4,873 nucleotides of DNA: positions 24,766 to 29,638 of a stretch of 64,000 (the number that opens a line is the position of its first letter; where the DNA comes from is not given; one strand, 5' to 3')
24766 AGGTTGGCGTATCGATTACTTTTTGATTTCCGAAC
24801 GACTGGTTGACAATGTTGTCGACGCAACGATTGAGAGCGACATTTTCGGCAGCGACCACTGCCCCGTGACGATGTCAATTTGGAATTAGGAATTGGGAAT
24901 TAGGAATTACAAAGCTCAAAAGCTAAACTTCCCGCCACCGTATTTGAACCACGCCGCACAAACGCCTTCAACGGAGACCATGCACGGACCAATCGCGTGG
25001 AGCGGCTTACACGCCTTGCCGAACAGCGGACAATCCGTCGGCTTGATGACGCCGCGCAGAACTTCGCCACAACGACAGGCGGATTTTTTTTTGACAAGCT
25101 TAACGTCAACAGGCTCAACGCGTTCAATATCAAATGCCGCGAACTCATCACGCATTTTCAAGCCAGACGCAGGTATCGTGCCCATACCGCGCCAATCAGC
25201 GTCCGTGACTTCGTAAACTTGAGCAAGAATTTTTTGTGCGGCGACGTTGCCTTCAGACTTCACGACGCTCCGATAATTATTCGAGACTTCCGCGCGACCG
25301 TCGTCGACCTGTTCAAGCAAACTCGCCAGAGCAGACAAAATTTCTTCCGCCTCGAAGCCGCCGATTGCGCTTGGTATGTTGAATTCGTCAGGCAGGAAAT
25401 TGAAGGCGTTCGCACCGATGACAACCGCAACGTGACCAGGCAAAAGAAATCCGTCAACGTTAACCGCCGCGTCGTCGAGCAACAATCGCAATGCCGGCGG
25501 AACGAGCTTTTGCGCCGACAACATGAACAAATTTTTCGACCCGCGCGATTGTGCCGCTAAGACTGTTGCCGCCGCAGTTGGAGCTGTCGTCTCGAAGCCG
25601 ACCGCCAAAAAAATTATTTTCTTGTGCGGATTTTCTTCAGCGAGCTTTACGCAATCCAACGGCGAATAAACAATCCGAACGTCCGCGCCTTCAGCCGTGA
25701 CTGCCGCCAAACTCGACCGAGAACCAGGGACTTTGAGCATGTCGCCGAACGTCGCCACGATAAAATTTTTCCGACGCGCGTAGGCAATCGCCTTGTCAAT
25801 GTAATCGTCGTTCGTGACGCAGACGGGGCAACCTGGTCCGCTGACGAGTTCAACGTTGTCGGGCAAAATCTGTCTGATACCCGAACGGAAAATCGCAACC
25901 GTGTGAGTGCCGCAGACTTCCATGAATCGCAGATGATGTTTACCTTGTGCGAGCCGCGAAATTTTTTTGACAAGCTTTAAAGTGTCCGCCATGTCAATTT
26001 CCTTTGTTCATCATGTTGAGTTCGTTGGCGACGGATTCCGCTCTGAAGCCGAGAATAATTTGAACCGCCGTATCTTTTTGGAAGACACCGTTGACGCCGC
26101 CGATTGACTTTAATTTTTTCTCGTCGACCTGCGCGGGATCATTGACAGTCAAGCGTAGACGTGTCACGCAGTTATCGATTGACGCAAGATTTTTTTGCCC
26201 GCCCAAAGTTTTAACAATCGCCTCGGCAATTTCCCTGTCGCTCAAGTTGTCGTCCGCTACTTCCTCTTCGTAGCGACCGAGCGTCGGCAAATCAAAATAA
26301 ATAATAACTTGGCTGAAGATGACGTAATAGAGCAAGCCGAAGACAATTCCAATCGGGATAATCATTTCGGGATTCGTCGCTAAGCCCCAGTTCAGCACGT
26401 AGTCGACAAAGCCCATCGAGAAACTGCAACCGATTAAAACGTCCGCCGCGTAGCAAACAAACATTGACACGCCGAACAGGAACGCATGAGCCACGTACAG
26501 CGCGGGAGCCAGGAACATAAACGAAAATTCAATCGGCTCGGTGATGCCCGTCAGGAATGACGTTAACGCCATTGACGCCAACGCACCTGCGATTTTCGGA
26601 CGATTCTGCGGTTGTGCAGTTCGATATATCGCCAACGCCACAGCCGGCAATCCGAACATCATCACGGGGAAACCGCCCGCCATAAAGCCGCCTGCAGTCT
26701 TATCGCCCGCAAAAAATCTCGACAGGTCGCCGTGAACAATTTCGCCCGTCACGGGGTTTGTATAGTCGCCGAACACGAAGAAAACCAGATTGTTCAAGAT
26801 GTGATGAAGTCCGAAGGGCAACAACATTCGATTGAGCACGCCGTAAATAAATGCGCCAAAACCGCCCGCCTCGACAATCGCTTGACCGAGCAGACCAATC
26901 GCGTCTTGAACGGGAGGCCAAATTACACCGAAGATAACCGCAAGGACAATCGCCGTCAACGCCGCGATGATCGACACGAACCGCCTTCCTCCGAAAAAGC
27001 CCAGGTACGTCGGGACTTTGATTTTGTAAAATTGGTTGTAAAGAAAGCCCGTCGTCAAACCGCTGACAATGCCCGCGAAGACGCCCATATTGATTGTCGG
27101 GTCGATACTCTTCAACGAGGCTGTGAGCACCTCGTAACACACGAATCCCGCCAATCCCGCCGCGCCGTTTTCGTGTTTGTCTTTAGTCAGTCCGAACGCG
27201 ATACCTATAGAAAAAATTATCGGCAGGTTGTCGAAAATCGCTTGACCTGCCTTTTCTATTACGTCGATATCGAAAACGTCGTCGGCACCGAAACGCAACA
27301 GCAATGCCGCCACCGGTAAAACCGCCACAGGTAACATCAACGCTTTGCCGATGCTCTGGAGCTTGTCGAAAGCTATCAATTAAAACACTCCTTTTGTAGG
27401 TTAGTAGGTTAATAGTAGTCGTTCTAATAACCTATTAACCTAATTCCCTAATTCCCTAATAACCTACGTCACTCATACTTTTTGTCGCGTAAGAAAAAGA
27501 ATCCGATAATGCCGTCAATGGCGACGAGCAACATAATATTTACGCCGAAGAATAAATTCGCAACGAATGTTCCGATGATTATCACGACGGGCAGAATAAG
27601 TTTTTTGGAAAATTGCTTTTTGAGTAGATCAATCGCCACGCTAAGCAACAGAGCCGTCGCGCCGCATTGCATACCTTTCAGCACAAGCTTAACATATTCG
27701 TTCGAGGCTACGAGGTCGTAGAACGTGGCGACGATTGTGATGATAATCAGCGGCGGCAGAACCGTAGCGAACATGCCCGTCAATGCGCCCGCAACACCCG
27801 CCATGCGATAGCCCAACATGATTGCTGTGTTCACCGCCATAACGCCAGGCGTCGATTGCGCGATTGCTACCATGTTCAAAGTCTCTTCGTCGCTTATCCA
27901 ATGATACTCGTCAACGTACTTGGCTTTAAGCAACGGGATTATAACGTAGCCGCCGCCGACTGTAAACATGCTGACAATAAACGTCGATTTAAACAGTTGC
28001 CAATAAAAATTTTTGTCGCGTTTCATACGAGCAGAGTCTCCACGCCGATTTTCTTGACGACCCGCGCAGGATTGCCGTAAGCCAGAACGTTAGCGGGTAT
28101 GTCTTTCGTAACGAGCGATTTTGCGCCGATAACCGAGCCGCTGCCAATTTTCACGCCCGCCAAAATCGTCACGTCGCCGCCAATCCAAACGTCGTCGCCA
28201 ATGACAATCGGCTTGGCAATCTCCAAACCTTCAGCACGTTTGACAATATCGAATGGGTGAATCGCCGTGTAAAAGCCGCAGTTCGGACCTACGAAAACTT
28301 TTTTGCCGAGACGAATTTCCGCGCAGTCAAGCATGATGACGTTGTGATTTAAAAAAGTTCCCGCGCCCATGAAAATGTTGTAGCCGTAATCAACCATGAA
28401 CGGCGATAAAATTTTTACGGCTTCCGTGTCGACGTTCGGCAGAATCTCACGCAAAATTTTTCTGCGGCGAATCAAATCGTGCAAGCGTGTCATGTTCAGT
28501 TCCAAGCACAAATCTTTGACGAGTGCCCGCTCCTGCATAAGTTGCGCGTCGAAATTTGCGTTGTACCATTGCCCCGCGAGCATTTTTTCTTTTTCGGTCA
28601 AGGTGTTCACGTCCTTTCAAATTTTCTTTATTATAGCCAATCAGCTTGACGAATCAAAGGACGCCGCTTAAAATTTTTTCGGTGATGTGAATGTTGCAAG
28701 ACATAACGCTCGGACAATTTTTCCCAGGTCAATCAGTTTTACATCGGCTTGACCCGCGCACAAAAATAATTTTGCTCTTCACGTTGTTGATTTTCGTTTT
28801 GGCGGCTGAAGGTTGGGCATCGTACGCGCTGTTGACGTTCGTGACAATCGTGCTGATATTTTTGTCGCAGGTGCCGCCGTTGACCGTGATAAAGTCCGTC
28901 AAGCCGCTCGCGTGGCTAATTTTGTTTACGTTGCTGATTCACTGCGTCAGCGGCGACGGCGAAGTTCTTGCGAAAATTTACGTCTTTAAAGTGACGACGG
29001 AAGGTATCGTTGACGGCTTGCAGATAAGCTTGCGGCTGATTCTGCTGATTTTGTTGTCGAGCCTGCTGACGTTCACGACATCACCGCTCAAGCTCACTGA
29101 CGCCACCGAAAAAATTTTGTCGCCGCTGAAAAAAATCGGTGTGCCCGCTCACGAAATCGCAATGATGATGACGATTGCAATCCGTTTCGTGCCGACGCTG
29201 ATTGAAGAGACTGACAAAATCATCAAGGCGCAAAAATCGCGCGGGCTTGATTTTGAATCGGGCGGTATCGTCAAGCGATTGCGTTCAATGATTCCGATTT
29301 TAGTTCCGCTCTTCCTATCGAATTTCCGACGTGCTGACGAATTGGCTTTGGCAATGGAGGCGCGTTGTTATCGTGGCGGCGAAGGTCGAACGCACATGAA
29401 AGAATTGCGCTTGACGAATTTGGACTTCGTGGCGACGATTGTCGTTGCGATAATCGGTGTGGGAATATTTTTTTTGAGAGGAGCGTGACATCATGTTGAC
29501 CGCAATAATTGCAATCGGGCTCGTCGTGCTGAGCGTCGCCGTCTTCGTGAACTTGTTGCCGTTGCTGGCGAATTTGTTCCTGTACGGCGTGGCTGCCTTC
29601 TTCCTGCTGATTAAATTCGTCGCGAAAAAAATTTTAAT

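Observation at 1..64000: Extreme over-representation of the octamer palindrome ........, HIP1- or uptake-sequence-like in density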

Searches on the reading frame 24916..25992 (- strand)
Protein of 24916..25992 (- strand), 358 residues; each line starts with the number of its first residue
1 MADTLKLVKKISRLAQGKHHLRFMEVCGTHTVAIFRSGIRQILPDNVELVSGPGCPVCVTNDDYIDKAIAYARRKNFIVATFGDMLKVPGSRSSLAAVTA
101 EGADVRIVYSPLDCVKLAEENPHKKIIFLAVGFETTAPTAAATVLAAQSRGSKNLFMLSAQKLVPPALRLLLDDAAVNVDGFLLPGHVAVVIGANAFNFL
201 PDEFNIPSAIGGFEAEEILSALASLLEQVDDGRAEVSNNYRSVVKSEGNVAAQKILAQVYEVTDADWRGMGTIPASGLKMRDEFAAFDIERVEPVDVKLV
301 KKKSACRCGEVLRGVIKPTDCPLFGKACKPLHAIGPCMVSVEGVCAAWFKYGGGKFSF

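Call 32: search_protein_families(library=pfam, proteins=[window:24916-25992:-], max_evalue=0.0001)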
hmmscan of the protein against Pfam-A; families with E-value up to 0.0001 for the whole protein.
window:24916-25992:- (358 aa): 1 family
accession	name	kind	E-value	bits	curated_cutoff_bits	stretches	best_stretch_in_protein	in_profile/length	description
PF01924.21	HypD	-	6.3e-147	489.7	25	1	6-352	5-351/351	Hydrogenase formation hypA family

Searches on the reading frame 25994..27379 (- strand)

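Call 5: search_protein_families(library=pfam, proteins=[window:25994-27379:-])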
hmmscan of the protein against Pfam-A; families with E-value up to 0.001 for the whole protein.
window:25994-27379:- (461 aa): 2 families
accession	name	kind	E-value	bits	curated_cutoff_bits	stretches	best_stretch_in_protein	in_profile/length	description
PF02378.23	PTS_EIIC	-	2.1e-70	237.8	30.7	1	11-303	1-319/319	Phosphotransferase system, EIIC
PF00367.25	PTS_EIIB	-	1.2e-13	50.7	27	1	387-419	2-34/34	phosphotransferase system, EIIB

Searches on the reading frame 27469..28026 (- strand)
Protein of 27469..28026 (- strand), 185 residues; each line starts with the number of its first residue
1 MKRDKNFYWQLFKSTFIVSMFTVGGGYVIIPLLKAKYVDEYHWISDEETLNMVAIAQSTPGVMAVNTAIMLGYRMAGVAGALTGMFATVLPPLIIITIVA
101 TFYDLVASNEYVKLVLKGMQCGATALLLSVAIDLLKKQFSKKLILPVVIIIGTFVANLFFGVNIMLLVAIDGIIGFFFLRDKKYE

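Call 32: search_protein_families(library=pfam, proteins=[window:27469-28026:-], max_evalue=0.0001)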
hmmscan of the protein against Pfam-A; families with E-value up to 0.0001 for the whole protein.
window:27469-28026:- (185 aa): 1 family
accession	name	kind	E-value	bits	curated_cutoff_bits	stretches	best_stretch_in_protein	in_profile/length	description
PF02417.20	Chromate_transp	-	5.1e-44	150.7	28.6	1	9-176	1-166/166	Chromate transporter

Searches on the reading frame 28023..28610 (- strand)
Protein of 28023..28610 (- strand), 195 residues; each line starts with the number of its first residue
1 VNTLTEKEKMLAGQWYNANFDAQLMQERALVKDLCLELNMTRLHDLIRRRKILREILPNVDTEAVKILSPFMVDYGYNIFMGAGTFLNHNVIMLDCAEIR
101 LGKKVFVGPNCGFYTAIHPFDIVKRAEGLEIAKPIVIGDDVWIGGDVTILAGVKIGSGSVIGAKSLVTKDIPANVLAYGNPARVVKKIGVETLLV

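Call 32: search_protein_families(library=pfam, proteins=[window:28023-28610:-], max_evalue=0.0001)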
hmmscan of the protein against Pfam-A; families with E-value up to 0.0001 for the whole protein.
window:28023-28610:- (195 aa): 3 families
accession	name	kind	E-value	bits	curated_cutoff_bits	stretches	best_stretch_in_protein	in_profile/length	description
PF12464.13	Mac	-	2e-14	54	22.1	1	9-60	1-52/53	Maltose acetyltransferase hexapeptide capping motif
PF00132.30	Hexapep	-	1.5e-12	47.1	27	1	135-169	2-36/36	Bacterial transferase hexapeptide (six repeats)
PF14602.12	Hexapep_2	-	5.2e-08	32.9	27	1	134-163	1-28/34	Hexapeptide repeat of succinyl-transferase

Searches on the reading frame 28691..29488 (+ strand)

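Call 32: search_protein_families(library=pfam, proteins=[window:28691-29488:+], max_evalue=0.0001)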
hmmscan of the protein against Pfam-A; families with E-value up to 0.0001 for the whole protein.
window:28691-29488:+ (265 aa): 1 family
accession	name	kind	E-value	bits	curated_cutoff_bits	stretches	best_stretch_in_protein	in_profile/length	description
PF02361.21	CbiQ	-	2.3e-49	168.4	25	1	14-236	2-216/216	Cobalt transport protein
